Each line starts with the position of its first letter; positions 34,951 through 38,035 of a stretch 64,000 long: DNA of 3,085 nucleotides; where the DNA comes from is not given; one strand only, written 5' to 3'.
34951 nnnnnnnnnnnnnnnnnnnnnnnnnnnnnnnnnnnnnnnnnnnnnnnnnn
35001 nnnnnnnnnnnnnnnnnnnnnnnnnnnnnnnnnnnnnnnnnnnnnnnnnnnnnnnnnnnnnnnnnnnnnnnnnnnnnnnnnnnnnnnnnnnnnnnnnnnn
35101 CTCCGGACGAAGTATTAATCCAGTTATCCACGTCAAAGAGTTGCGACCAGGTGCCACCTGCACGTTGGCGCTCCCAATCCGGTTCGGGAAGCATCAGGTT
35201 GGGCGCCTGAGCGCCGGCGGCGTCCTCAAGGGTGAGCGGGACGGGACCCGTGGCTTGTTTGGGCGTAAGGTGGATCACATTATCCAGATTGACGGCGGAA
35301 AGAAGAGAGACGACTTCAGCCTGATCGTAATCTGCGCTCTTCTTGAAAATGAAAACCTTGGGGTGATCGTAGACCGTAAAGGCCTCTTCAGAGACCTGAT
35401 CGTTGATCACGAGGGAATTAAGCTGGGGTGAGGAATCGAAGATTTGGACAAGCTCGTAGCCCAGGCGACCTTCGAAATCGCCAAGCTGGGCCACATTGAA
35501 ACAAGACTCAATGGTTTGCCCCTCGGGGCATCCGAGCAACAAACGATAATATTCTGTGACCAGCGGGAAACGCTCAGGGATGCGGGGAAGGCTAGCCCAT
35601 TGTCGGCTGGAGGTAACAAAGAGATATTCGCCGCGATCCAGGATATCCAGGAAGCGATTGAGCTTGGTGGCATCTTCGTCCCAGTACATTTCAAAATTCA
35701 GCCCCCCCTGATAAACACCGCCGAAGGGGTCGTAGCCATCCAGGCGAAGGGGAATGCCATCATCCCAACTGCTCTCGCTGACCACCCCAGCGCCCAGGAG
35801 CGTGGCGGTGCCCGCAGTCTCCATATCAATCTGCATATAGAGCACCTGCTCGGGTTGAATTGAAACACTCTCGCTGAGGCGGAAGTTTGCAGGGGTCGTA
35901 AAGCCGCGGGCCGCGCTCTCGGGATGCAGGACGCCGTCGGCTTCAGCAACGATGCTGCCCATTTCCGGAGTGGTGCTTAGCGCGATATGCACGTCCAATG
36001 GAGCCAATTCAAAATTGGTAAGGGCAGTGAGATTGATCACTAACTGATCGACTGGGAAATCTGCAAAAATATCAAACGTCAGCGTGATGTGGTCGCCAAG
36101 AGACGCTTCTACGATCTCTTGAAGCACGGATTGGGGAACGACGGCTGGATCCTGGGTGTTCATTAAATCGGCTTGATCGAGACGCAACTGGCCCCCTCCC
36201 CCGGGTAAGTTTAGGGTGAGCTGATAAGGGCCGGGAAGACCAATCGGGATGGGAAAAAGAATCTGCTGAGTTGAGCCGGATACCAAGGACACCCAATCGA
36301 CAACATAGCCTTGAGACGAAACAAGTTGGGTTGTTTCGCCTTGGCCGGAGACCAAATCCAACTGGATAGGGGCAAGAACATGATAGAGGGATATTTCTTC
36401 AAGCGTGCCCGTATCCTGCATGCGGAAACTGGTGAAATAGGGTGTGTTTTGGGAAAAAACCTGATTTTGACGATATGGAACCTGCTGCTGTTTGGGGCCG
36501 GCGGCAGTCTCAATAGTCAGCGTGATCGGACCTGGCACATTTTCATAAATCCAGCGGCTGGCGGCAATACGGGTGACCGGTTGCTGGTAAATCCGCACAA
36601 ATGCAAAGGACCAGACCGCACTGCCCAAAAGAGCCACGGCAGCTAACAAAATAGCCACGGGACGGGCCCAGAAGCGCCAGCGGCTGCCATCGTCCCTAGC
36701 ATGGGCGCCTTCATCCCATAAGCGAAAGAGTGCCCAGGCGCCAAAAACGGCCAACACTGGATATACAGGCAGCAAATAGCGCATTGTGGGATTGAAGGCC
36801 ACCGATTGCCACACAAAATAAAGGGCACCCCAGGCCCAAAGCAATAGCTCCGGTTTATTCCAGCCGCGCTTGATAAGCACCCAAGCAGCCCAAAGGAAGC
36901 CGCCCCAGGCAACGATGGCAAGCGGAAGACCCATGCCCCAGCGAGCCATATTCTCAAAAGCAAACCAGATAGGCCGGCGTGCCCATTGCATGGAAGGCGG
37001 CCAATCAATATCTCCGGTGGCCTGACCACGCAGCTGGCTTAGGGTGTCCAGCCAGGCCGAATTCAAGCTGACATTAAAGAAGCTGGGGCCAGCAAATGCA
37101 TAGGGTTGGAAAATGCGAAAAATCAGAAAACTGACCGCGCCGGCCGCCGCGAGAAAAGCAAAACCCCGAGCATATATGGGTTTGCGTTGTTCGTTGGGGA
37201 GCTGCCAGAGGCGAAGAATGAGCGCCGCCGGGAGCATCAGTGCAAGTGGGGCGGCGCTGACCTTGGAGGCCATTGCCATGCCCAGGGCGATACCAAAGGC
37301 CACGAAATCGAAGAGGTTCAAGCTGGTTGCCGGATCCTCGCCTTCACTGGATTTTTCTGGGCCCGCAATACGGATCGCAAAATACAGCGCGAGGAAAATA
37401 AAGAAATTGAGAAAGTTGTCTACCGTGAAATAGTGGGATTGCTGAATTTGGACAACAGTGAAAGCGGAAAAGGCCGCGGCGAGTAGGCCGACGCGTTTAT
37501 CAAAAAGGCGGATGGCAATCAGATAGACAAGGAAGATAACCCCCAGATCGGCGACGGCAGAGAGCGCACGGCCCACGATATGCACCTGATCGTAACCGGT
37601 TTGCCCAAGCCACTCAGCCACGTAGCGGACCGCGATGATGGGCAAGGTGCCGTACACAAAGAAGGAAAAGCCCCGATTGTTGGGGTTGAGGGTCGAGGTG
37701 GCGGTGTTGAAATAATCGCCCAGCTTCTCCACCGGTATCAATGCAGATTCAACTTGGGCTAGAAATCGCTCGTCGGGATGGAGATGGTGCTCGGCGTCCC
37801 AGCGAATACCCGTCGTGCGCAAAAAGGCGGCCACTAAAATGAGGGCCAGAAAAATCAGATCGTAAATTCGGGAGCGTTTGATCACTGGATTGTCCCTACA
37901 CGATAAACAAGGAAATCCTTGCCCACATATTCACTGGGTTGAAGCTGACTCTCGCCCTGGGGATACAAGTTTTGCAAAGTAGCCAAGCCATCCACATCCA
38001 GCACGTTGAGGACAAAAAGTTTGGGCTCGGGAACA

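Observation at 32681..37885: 1734-aa Rosetta-stone fusion of a PMT/ArnT-like module and a YYY (DUF2298) module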

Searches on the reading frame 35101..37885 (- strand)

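Call 24: search_solved_structures(query=A1, max_evalue=1)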
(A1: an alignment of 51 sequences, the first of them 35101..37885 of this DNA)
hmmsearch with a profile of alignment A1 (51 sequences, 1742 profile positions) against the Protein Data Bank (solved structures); distinct sequences matched with E-value up to 1: 1.
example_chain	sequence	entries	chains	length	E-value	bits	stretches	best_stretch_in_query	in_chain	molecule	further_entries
3h2s_A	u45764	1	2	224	0.046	14.2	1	1082-1115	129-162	Putative NADH-flavin reductase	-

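Call 33: predict_structure(alignment_id=A1)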
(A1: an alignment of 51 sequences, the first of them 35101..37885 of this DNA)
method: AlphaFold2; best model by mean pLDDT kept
length: 928 residues; sequences in the alignment: 51
mean_pLDDT: 89.6   pTM: 0.88
mean pLDDT of the five models: 89.6, 89.0, 86.2, 86.2, 85.6
residues with pLDDT >= 90: 695; 70-90: 156; 50-70: 41; < 50: 36
segments of 3 or more residues with pLDDT < 50: 891-899, 906-910, 912-921, 923-928
pLDDT, mean of each block of 10 residues (from residue 1): 78 98 94 87 93 94 94 87 95 95 96 98 97 98 95 94 98 81 69 98 96 96 95 92 97 97 93 94 88 78 81 91 98 97 96 95 80 97 98 90 95 98 95 93 96 97 95 91 96 97 94 83 90 89 89 94 95 93 93 95 92 94 95 98 97 90 91 96 97 94 84 93 93 92 96 92 71 91 90 88 94 94 87 65 93 96 91 78 52 42 49 47 43
secondary structure, 60 per line:
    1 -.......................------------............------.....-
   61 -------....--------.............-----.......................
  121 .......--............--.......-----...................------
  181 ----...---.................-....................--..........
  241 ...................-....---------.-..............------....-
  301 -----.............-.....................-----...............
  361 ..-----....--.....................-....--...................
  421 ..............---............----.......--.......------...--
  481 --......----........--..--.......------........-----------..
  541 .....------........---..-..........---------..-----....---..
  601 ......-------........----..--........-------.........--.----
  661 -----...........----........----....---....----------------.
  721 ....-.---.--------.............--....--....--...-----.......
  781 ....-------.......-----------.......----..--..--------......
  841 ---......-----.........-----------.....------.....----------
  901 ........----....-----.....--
elements in order (helices of 4 or more, strands of 3 or more residues): H2-24 H37-48 H55-59 H68-71 H80-92 H98-127 H130-141 H144-150 H156-174 H191-207 H209-228 H231-259 H276-289 H296-299 H306-318 H320-340 H346-362 H368-371 H374-394 H396-399 H402-434 H438-449 E454-460 E463-469 E476-478 E483-488 E493-500 E507-513 E520-527 E539-545 E552-559 E566-575 E592-595 E599-606 E614-621 E630-637 E645-653 E666-676 E681-688 E693-696 E700-703 H720-724 H739-751 E754-757 H760-763 H774-784 H792-798 E810-816 H835-840 E844-849 H855-863 H875-879 H886-890 H901-908 H913-916 H922-926

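Call 40: fold_search(model_id=the predicted structure, library=pdb)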
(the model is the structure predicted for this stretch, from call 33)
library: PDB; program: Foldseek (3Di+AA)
matches with E <= 10: 1120; with E <= 0.001: 33
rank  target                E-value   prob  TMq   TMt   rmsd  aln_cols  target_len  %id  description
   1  7e9s_A                7.0e-08  1.00  0.34  0.36   8.9       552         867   16  Archaeal oligosaccharyltransferase AglB from Archaeoglobus fulgidus in complex with an inhibitory peptide and a dolich (released 2021-09-08)
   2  3wak                  8.0e-08  1.00  0.27  0.29  15.2       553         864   16  Crystal structure of the Archaeoglobus fulgidus oligosaccharyltransferase (O29867_ARCFU) in the apo form (released 2013-10-30)
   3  5gmy_A                1.5e-07  1.00  0.32  0.35  10.2       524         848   16  Crystal structure of the Archaeoglobus fulgidus oligosaccharyltransferase (O29867_ARCFU) tethered with an acceptor pep (released 2017-02-01)
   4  3waj                  1.6e-07  1.00  0.30  0.35  13.5       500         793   17  Crystal structure of the Archaeoglobus fulgidus oligosaccharyltransferase (O29867_ARCFU) complex with Zn and sulfate (released 2013-10-30)
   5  9i5k_A                2.2e-07  1.00  0.32  0.56   7.3       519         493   15  Structure of the Chaetomium thermophilum Pmt4 homodimer (C2 symmetry) (released 2025-12-24)
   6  5f15                  2.5e-07  1.00  0.28  0.44  13.5       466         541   18  Crystal Structure of ArnT from Cupriavidus metallidurans bound to Undecaprenyl phosphate (released 2016-02-17)
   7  5ezm                  3.2e-07  1.00  0.29  0.47  11.7       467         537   17  Crystal Structure of ArnT from Cupriavidus metallidurans in the apo state (released 2016-02-17)
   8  8age_A                4.6e-07  1.00  0.31  0.43  10.2       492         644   15  Structure of yeast oligosaccharylransferase complex with acceptor peptide bound (released 2022-12-07)
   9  7oci_F                1.0e-06  1.00  0.32  0.45  10.7       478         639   15  Cryo-EM structure of yeast Ost6p containing oligosaccharyltransferase complex (released 2022-02-16)
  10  7bvf_B                1.7e-06  1.00  0.26  0.23  23.2       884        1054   10  Cryo-EM structure of Mycobacterium tuberculosis arabinosyltransferase EmbA-EmbB-AcpM2 in complex with ethambutol (released 2020-04-29)
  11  9s6t_A                1.7e-06  1.00  0.30  0.54   7.2       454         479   16  Ternary cryo-EM structure of chicken ALG12 with Dol25-PP-GlcNAc2Man7, Dol25-P-Man, and Fab (released 2026-03-18)
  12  8agc_A                2.0e-06  1.00  0.32  0.41  12.3       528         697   15  Structure of yeast oligosaccharylransferase complex with lipid-linked oligosaccharide and non-acceptor peptide bound (released 2022-12-07)
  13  6s7t_A                2.8e-06  1.00  0.31  0.40   9.4       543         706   12  Cryo-EM structure of human oligosaccharyltransferase complex OST-B (released 2019-12-18)
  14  7bve_A                2.9e-06  1.00  0.25  0.23  22.7       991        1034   11  Cryo-EM structure of Mycobacterium smegmatis arabinosyltransferase EmbC2-AcpM2 in complex with ethambutol (released 2020-04-29)
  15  8agb_A                3.1e-06  1.00  0.31  0.43   9.9       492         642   15  Structure of yeast oligosaccharylransferase complex with lipid-linked oligosaccharide bound (released 2022-12-07)
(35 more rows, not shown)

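Call 43: search_protein_representatives(protein=window:35101-37885:-)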
Query: 928 residues. Proteins with E-value up to 0.001 (for the whole library): 4604; up to 1e-10: 2691; up to 1e-30: 1249. The best 150 are listed.
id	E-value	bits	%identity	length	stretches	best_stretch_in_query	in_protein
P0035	1.2e-274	930.2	50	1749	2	273-926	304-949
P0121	1.1e-259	880.7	48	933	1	7-924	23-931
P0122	5.0e-250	848.7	47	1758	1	7-924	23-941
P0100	1.8e-235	800.6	45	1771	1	20-926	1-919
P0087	6.1e-235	798.8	44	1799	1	6-925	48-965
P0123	1.2e-221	754.8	47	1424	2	194-924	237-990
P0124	9.7e-216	735.2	45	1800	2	193-919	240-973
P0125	3.4e-215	733.4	45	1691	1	6-920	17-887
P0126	1.2e-214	731.6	44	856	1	4-846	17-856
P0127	2.1e-214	730.8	44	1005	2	54-882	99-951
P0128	2.9e-214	730.4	53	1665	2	5-504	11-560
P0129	4.9e-214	729.6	53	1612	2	7-507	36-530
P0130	3.0e-213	727.0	52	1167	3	8-506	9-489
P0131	9.4e-210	715.4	43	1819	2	2-505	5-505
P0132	1.0e-209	715.3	46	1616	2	7-509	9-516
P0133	2.7e-209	713.9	48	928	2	6-503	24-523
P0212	2.0e-126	439.7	47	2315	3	10-226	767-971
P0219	2.1e-121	423.1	37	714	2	6-496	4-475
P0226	1.5e-118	413.6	44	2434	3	4-226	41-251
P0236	7.3e-115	401.4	37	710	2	13-491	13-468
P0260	2.3e-106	373.2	43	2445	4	9-231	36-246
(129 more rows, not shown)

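Call 44: find_encoding_contigs(protein=P0121, flank=8000, max_places=3)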
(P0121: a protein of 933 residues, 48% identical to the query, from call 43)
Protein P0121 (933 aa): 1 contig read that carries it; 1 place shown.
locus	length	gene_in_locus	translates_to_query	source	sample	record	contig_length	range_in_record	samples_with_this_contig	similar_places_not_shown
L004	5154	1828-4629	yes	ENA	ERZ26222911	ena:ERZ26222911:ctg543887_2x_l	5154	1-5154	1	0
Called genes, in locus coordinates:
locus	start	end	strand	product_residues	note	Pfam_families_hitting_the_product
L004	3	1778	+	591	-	?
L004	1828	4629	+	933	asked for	PF02366:PMT, PF13231:PMT_2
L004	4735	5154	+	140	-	?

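Call 47: find_encoding_contigs(protein=P0133, flank=8000, max_places=2)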
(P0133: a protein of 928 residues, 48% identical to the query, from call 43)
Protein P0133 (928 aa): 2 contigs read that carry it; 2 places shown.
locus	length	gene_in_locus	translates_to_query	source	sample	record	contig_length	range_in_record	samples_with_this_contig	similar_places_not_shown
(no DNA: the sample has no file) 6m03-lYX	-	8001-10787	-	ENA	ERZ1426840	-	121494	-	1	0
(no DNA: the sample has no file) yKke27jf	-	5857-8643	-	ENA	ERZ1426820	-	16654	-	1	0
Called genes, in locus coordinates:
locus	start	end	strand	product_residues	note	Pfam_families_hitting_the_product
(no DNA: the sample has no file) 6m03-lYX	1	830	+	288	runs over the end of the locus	PF01479:S4, PF01728:FtsJ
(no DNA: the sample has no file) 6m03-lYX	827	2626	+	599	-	PF00009:GTP_EFTU, PF03144:GTP_EFTU_D2, PF22042:EF-G_D2 (faint), PF14492:EFG_III, PF00679:EFG_C, PF06421:LepA_C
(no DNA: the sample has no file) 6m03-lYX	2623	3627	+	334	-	PF03706:LPG_synthase_TM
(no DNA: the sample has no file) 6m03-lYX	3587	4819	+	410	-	PF20706:GT4-conflict (faint), PF13439:Glyco_transf_4, PF13579:Glyco_trans_4_4, PF00534:Glycos_transf_1, PF13692:Glyco_trans_1_4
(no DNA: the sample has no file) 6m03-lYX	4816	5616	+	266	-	PF13489:Methyltransf_23, PF08241:Methyltransf_11, PF08242:Methyltransf_12, PF13649:Methyltransf_25, PF13847:Methyltransf_31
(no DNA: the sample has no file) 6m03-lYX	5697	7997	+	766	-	PF13231:PMT_2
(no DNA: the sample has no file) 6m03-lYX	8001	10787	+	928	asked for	PF13231:PMT_2 (weak)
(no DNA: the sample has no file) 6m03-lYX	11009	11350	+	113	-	PF06108:DUF952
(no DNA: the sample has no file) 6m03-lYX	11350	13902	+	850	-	PF10060:DUF2298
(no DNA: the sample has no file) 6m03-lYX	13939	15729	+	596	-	-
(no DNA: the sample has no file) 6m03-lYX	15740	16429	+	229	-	PF02224:Cytidylate_kin, PF13189:Cytidylate_kin2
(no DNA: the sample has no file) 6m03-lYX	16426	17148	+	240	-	PF01553:Acyltransferase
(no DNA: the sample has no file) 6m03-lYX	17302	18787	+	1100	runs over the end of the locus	PF02743:dCache_1, PF00672:HAMP, PF01590:GAF (weak), PF13185:GAF_2, PF13492:GAF_3 (weak), PF00989:PAS (weak), PF00512:HisKA, PF02518:HATPase_c, +1 more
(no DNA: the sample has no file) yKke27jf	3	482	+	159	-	?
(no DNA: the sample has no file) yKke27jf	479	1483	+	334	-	PF03706:LPG_synthase_TM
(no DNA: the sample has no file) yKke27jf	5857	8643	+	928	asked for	PF13231:PMT_2 (weak)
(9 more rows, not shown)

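Call 48: find_encoding_contigs(protein=P0236, flank=8000, max_places=2)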
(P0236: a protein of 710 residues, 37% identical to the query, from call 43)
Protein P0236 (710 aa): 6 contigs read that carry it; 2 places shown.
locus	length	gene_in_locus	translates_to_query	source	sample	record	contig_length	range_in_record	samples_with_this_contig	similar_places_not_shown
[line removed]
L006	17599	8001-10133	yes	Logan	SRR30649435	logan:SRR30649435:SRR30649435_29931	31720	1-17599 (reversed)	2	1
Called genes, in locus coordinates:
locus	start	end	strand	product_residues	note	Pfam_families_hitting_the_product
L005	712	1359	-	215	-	-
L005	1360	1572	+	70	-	-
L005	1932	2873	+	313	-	PF08668:HDOD, PF01966:HD (weak)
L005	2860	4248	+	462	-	PF00989:PAS, PF08448:PAS_4, PF08447:PAS_3, PF13426:PAS_9, PF00512:HisKA, PF02518:HATPase_c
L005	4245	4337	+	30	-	-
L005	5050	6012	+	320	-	-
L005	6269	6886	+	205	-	PF00669:Flagellin_N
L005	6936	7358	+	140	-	-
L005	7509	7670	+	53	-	PF00700:Flagellin_C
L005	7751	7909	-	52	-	-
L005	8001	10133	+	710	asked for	-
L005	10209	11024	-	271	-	PF20706:GT4-conflict (faint), PF00534:Glycos_transf_1, PF13692:Glyco_trans_1_4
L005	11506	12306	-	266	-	PF05050:Methyltransf_21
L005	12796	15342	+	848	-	PF10060:DUF2298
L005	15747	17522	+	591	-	-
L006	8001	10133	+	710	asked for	-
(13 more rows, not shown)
